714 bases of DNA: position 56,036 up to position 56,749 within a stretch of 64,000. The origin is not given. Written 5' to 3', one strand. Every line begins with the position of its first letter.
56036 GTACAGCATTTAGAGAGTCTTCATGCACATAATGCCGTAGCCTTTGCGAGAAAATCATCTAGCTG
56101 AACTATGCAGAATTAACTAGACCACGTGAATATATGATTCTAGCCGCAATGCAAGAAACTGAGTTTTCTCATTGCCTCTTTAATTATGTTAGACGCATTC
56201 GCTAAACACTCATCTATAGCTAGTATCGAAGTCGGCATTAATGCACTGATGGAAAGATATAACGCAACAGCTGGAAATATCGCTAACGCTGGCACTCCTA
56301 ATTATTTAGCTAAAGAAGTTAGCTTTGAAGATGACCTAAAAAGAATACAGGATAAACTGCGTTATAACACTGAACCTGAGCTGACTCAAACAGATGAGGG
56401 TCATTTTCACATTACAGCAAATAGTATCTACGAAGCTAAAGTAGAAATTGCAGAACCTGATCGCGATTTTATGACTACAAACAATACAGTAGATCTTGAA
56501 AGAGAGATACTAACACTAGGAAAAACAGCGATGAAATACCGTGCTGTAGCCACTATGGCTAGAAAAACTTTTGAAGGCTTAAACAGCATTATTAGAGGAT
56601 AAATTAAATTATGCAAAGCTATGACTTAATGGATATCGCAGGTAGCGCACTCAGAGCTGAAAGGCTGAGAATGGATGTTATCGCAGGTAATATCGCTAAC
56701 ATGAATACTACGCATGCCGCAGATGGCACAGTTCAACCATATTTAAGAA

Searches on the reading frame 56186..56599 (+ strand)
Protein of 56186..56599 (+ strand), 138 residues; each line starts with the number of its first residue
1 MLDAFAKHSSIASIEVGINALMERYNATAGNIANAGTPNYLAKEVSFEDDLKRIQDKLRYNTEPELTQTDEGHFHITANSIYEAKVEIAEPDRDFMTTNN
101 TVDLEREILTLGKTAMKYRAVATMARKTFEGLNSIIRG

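Call 82: search_protein_families(library=ncbifam, proteins=[window:56186-56599:+], max_evalue=1e-8)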
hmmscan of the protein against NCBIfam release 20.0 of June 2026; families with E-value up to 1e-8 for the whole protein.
window:56186-56599:+ (138 aa): 8 families
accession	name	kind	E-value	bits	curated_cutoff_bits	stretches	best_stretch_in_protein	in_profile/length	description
TIGR01396.1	FlgB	equivalog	1.2e-21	77.3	59.05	1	17-137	11-131/131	flagellar basal body rod protein FlgB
NF009264.0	PRK12621.1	equivalog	1.5e-17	64.3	163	1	18-137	16-132/136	flagellar basal body rod protein FlgB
NF009266.0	PRK12623.1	equivalog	2.8e-13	49.9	144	1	11-138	13-132/133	flagellar basal body rod protein FlgB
NF005280.0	PRK06797.1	equivalog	9.2e-12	45.7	106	1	14-138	8-134/135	flagellar basal body rod protein FlgB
NF009328.0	PRK12685.1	equivalog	2.5e-10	40.7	169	1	22-138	20-115/116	flagellar basal body rod protein FlgB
NF004653.1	PRK06003.1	equivalog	3.7e-10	40.3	153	1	21-120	17-108/126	flagellar basal body rod protein FlgB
NF009263.0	PRK12620.1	equivalog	2.3e-09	37.3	158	1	23-123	21-117/133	flagellar basal body rod protein FlgB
NF004654.1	PRK06004.1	equivalog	5.6e-09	37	142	1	22-133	10-121/126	flagellar basal body rod protein FlgB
